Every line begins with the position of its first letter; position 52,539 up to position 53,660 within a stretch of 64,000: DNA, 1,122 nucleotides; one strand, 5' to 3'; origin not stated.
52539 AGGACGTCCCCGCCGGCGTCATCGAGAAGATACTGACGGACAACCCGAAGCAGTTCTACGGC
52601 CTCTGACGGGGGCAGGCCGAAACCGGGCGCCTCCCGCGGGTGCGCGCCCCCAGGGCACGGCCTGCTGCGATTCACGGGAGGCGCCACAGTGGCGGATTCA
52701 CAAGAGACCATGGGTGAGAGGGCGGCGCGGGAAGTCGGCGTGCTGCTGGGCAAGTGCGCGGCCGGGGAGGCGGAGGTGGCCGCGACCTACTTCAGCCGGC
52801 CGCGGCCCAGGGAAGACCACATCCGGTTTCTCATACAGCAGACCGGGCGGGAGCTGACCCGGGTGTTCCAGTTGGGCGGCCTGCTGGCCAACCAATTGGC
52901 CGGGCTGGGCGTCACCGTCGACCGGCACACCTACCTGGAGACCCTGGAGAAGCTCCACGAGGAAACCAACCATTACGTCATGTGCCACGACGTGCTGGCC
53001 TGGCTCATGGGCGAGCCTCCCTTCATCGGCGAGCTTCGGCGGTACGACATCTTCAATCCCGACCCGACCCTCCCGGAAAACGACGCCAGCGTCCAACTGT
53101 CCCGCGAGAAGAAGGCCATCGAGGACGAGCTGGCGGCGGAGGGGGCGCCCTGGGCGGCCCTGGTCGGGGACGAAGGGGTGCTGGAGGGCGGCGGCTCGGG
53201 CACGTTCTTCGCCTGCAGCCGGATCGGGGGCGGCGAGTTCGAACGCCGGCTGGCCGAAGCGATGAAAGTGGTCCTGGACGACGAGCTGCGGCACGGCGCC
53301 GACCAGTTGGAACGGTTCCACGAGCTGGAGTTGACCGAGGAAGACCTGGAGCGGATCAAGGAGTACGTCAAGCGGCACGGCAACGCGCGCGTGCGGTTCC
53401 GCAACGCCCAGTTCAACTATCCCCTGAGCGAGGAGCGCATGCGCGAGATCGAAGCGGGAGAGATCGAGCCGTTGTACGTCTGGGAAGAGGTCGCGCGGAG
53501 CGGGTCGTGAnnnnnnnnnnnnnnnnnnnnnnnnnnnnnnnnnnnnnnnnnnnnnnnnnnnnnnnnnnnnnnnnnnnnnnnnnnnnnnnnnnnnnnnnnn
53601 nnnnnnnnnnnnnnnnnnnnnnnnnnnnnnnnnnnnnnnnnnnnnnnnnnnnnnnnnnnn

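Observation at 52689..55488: Kbl overlapped by an unknown E-x-x-H protein and followed by an SDR, with amidohydrolase-2 genes on both sides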

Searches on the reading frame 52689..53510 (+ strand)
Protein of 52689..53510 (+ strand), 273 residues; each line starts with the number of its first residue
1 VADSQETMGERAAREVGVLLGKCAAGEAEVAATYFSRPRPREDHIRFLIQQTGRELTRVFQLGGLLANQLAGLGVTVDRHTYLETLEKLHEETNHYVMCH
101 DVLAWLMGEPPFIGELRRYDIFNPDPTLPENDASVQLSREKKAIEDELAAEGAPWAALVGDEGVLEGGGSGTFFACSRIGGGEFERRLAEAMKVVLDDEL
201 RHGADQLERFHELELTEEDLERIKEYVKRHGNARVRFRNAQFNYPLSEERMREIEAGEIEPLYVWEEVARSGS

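Call 5: search_protein_families(library=pfam, proteins=[window:52689-53510:+], max_evalue=0.01)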
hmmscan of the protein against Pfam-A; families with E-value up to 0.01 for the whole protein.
window:52689-53510:+ (273 aa): 0 families

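Call 6: search_protein_families(library=ncbifam, proteins=[window:52689-53510:+], max_evalue=0.01)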
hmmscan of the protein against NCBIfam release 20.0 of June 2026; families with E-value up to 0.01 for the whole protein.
window:52689-53510:+ (273 aa): 0 families

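Call 8: find_homologous_proteins(query=window:52689-53507:+, max_evalue=0.001)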
Query window:52689-53507:+ (273 aa): 54 proteins with E <= 0.001 among 8000 candidates.
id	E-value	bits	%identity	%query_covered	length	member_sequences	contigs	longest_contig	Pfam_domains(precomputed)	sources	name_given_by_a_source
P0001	3.3e-163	560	92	100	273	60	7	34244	-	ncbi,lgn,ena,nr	ncbi:MAG: hypothetical protein OXE53_11010 [Deltaproteobacteria bacterium]|nr:hypothetical protein [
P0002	2.0e-159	547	90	100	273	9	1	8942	-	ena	-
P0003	3.8e-159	546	90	100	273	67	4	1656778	-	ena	-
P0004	2.3e-157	541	88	100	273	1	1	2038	-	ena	-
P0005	1.1e-155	535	87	99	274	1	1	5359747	-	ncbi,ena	-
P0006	1.2e-155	535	88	99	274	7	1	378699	-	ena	-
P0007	2.2e-155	534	87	99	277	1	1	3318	-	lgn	-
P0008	3.8e-153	527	87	99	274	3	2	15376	-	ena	-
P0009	3.0e-145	501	83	98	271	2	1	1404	-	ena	-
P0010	5.9e-124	431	89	80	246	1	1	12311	-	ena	-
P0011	9.0e-119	414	67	100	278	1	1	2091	-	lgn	-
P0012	2.2e-113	396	66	100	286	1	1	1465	-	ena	-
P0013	3.0e-113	396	68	97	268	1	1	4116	-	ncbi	-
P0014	6.4e-113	395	65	99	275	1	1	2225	-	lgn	-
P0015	1.3e-112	394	66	99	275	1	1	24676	-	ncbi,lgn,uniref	ncbi:MAG: hypothetical protein WD823_06985 [Sulfuricaulis sp.]|uniref:hypothetical protein n=1 Tax=S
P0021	2.8e-88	314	54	96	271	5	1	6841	-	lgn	-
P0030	1.7e-33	134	35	94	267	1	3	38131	-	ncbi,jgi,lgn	ncbi:MAG TPA: hypothetical protein VII06_35775 [Chloroflexota bacterium]|jgi:hypothetical protein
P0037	6.6e-29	119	34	92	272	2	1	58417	-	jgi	-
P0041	6.5e-24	103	35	89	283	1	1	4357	-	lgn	-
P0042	2.0e-22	98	33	91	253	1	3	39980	-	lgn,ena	-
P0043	2.5e-18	85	31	87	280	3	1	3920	-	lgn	-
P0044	7.3e-18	83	29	87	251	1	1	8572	-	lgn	-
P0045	7.9e-18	83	33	87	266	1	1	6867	-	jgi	jgi:hypothetical protein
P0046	1.6e-17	82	30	86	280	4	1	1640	-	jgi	jgi:hypothetical protein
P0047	2.1e-17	82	28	89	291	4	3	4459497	-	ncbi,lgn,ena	-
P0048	7.6e-16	77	30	89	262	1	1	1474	-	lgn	-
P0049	1.6e-14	72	31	87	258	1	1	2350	-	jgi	-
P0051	4.3e-13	67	30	87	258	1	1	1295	-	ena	-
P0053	2.0e-10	59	28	87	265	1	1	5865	-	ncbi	ncbi:MAG: hypothetical protein ACT4P4_12930, partial [Betaproteobacteria bacterium]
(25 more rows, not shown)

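Call 11: search_solved_structures(query=A1, max_evalue=10, show_alignments=3)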
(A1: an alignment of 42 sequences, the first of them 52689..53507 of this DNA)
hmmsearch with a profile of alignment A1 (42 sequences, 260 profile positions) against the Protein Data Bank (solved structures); distinct sequences matched with E-value up to 10: 1.
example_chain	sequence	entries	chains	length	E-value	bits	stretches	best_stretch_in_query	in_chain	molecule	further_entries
2i7u_A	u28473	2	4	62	1.4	11.6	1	131-166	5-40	Four-alpha-helix bundle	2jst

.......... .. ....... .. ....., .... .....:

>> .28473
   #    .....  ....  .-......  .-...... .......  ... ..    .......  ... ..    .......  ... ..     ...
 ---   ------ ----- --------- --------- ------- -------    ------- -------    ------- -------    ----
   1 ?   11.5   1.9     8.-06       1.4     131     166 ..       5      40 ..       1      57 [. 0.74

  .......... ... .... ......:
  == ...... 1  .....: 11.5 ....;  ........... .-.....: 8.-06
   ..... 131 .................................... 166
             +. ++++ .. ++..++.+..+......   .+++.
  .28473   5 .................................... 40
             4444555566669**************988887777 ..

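Call 13: find_encoding_contigs(protein=P0015, flank=8000, max_places=3)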
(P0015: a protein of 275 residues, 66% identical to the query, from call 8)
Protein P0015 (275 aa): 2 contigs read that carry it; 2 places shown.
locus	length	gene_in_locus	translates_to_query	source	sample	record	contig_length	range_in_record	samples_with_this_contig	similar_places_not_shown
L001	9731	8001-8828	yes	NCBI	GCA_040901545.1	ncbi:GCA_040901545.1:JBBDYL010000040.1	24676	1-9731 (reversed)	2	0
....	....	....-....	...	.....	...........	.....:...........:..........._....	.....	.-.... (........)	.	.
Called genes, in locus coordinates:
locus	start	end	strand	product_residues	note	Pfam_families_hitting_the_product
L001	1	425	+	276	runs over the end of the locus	PF00392:GntR, PF07702:UTRA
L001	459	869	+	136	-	PF01042:Ribonuc_L-PSP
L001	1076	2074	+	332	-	PF00378:ECH_1, PF16113:ECH_2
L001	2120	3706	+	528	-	PF00501:AMP-binding, PF13193:AMP-binding_C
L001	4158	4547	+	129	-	PF01609:DDE_Tnp_1, PF13586:DDE_Tnp_1_2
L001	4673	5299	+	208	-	PF09347:DUF1989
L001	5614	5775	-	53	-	-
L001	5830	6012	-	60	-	PF07690:MFS_1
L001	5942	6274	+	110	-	PF00023:Ank (faint)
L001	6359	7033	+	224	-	PF00392:GntR, PF01978:TrmB (weak), PF13412:HTH_24, PF07729:FCD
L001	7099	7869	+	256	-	PF01925:TauE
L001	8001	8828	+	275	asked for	-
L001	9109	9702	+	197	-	PF03401:TctC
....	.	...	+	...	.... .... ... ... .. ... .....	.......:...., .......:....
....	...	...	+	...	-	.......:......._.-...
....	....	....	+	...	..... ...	-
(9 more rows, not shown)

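Call 14: find_encoding_contigs(protein=P0030, flank=8000, max_places=3)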
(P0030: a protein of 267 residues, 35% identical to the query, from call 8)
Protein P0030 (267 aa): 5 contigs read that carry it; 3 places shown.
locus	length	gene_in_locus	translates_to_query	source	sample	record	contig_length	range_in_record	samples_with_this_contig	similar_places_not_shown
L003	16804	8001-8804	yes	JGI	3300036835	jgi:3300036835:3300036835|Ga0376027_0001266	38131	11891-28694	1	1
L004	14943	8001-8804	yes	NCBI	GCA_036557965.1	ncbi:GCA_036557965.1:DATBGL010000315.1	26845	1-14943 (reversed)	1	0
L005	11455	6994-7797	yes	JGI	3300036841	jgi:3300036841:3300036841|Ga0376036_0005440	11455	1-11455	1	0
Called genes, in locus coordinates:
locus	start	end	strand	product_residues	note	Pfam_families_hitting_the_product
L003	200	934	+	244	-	PF02353:CMAS (weak), PF08003:Methyltransf_9 (weak), PF01209:Ubie_methyltran, PF13489:Methyltransf_23, PF13847:Methyltransf_31, PF08241:Methyltransf_11, PF08242:Methyltransf_12, PF13649:Methyltransf_25, +2 more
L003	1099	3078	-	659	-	PF00912:Transgly, PF00905:Transpeptidase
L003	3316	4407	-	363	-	PF01545:Cation_efflux, PF16916:ZT_dimer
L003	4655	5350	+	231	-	PF03070:TENA_THI-4, PF14518:Haem_oxygenas_2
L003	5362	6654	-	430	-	PF04519:Bactofilin (faint), PF26514:DUF8173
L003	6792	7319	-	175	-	PF13490:zf-HC2 (weak)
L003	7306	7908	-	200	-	PF04542:Sigma70_r2, PF08281:Sigma70_r4_2, PF04545:Sigma70_r4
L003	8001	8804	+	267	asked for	-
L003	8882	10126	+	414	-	PF13458:Peripla_BP_6, PF01094:ANF_receptor (weak)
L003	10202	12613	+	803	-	PF01315:Ald_Xan_dh_C, PF02738:MoCoBD_1, PF20256:MoCoBD_2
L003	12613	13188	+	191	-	PF00111:Fer2 (weak), PF01799:Fer2_2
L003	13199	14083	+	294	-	PF00941:FAD_binding_5, PF03450:CO_deh_flav_C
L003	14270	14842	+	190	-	PF17032:Zn_ribbon_15 (faint), PF13248:Zn_ribbon_3 (faint), PF24460:DUF7575 (weak), PF12773:DZR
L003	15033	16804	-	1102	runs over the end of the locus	PF20254:DMFA2_C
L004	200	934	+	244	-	PF02353:CMAS (weak), PF08003:Methyltransf_9 (weak), PF01209:Ubie_methyltran, PF13489:Methyltransf_23, PF13847:Methyltransf_31, PF08241:Methyltransf_11, PF08242:Methyltransf_12, PF13649:Methyltransf_25, +2 more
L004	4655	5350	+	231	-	PF03070:TENA_THI-4, PF14518:Haem_oxygenas_2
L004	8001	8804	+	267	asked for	-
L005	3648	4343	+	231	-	PF03070:TENA_THI-4, PF14518:Haem_oxygenas_2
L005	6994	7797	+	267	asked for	-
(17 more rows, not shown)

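Call 15: find_encoding_contigs(protein=P0047, flank=8000, max_places=3)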
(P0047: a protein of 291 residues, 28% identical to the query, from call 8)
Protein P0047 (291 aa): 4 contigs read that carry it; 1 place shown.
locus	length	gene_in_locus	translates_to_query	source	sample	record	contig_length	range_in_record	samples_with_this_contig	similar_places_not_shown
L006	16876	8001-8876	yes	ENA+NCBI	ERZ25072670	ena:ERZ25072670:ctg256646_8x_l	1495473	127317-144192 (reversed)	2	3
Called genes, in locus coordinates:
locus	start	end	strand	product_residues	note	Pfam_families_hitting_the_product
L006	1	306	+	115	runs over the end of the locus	-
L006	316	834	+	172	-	PF00355:Rieske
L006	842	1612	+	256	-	PF00033:Cytochrome_B, PF14358:DUF4405 (weak), PF13631:Cytochrom_B_N_2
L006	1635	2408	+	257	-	PF00032:Cytochrom_B_C (weak)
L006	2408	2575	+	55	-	-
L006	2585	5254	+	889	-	PF02433:FixO (faint), PF13435:Cytochrome_C554 (faint), PF13442:Cytochrome_CBB3 (faint), PF14522:Cytochrome_C7 (faint), PF14537:Cytochrom_c3_2 (faint), PF22113:Mtrc-MtrF_II-IV_dom (faint), PF00034:Cytochrom_C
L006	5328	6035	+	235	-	PF13715:CarbopepD_reg_2 (faint), PF22904:NOMO1-like_2nd (faint), PF14686:fn3_3 (weak), PF13620:CarboxypepD_reg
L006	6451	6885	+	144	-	PF00903:Glyoxalase, PF13669:Glyoxalase_4 (weak), PF18029:Glyoxalase_6 (weak)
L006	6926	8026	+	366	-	PF04909:Amidohydro_2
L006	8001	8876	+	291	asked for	-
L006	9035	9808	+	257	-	PF01738:DLH, PF00326:Peptidase_S9 (faint), PF02230:Abhydrolase_2 (weak)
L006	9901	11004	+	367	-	PF02423:OCD_Mu_crystall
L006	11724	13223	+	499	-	PF07992:Pyr_redox_2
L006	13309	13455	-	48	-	PF01206:TusA (weak)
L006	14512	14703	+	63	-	-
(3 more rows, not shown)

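Call 17: find_encoding_contigs(protein=P0037, flank=8000, max_places=2)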
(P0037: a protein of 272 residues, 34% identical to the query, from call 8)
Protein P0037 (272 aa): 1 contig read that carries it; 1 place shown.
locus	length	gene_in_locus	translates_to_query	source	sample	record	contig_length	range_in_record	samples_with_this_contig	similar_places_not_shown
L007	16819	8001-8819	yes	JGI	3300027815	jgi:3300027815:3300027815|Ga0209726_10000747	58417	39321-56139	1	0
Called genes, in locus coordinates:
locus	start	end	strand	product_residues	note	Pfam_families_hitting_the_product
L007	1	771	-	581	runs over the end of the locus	PF03460:NIR_SIR_ferr, PF01077:NIR_SIR, PF03460:NIR_SIR_ferr, PF01077:NIR_SIR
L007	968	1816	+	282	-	PF00581:Rhodanese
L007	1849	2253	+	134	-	PF22480:DUF6984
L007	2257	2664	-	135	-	PF01850:PIN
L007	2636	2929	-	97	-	PF02604:PhdYeFM_antitox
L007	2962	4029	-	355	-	PF02615:Ldh_2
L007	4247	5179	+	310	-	PF01738:DLH (weak), PF02129:Peptidase_S15, PF00561:Abhydrolase_1, PF12146:Hydrolase_4, PF12697:Abhydrolase_6, PF00326:Peptidase_S9 (weak), PF08840:BAAT_C (weak)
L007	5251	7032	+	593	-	-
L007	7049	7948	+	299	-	PF00701:DHDPS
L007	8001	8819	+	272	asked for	-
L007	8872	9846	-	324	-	PF00701:DHDPS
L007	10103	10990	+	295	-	PF13714:PEP_mutase, PF00463:ICL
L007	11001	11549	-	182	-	PF02870:Methyltransf_1N, PF01035:DNA_binding_1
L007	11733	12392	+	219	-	PF01895:PhoU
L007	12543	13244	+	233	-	PF00072:Response_reg, PF00486:Trans_reg_C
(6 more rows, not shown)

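Call 18: find_encoding_contigs(protein=P0042, flank=8000, max_places=2)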
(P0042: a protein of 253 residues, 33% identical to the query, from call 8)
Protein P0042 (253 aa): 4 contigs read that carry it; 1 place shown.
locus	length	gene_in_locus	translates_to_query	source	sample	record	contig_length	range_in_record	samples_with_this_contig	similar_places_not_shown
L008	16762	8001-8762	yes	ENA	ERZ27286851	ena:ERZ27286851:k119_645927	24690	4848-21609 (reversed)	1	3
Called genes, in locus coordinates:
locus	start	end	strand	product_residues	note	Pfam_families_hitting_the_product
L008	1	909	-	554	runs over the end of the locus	PF02776:TPP_enzyme_N, PF00205:TPP_enzyme_M, PF02775:TPP_enzyme_C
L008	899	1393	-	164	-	PF07681:DoxX (weak)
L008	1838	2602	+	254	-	PF00106:adh_short, PF08659:KR, PF13561:adh_short_C2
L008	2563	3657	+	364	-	PF00561:Abhydrolase_1 (faint), PF12146:Hydrolase_4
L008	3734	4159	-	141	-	-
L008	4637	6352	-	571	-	-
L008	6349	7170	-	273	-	-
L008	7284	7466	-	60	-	-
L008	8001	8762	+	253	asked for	-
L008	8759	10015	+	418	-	PF13439:Glyco_transf_4, PF13579:Glyco_trans_4_4, PF00534:Glycos_transf_1, PF13692:Glyco_trans_1_4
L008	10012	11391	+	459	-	PF04055:Radical_SAM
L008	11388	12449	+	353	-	PF04909:Amidohydro_2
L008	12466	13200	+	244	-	PF00685:Sulfotransfer_1, PF13469:Sulfotransfer_3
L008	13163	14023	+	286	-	-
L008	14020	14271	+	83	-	-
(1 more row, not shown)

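Call 20: find_encoding_contigs(protein=P0005, flank=10000, max_places=2)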
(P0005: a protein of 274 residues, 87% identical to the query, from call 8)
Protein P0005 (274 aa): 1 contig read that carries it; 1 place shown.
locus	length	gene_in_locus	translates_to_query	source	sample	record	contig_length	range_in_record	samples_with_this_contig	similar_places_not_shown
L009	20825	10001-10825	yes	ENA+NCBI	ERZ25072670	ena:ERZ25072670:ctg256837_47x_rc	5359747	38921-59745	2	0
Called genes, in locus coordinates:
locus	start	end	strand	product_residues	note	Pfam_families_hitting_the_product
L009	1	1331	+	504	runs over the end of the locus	PF00078:RVT_1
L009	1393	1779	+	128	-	-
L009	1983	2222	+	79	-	PF00216:Bac_DNA_binding (weak)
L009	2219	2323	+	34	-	-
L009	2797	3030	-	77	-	-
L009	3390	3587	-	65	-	-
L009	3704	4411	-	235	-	PF00565:SNase, PF27542:ArfC (weak)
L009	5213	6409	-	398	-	PF13356:Arm-DNA-bind_3, PF00589:Phage_integrase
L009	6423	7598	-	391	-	PF13356:Arm-DNA-bind_3, PF00589:Phage_integrase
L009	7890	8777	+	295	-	PF01557:FAA_hydrolase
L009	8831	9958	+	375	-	PF04909:Amidohydro_2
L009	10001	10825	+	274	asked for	-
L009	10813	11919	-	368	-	PF04909:Amidohydro_2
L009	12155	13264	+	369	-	PF03480:DctP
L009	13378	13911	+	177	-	PF04290:DctQ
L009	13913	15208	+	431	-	PF06808:DctM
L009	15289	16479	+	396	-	PF00155:Aminotran_1_2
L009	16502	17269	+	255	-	PF00106:adh_short, PF08659:KR, PF13561:adh_short_C2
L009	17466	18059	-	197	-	PF12844:HTH_19, PF13413:HTH_25 (weak), PF13443:HTH_26 (weak), PF13560:HTH_31, PF01381:HTH_3, PF07883:Cupin_2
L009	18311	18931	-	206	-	PF12844:HTH_19, PF13443:HTH_26 (weak), PF13560:HTH_31, PF01381:HTH_3, PF07883:Cupin_2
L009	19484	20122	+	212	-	PF02798:GST_N, PF13417:GST_N_3, PF13409:GST_N_2, PF13410:GST_C_2 (weak)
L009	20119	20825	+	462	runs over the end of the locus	PF00939:Na_sulph_symp, PF03600:CitMHS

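Call 21: find_encoding_contigs(protein=P0021, flank=8000, max_places=2)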
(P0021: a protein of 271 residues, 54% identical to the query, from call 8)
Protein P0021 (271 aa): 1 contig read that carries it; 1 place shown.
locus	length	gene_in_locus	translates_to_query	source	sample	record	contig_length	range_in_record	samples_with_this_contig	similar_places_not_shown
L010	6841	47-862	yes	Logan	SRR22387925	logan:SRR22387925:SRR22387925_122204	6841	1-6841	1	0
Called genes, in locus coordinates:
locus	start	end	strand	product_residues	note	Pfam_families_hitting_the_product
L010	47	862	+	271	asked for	-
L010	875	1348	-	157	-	PF13380:CoA_binding_2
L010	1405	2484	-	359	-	PF01926:MMR_HSR1, PF06071:YchF-GTPase_C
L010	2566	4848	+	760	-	PF01315:Ald_Xan_dh_C, PF02738:MoCoBD_1, PF20256:MoCoBD_2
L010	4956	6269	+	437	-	PF26686:DUF8575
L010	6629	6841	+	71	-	?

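Call 22: predict_structure(alignment_id=A1)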
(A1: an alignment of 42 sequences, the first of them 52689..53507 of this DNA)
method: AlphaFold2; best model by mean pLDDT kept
length: 273 residues; sequences in the alignment: 42
mean_pLDDT: 94.2   pTM: 0.91
mean pLDDT of the five models: 94.2, 92.8, 92.6, 91.6, 91.3
residues with pLDDT >= 90: 247; 70-90: 20; 50-70: 4; < 50: 2
segments of 3 or more residues with pLDDT < 50: none
pLDDT, mean of each block of 10 residues (from residue 1): 78 97 98 97 96 95 96 96 96 98 98 95 92 95 93 91 83 97 97 95 90 96 96 96 97 98 95 72
secondary structure, 60 per line:
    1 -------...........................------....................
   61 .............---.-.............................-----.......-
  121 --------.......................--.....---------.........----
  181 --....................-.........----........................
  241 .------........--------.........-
elements in order: H8-34 H41-72 H79-107 H113-119 H129-151 H154-158 H168-176 H183-202 H204-212 H217-241 H248-255 H264-272
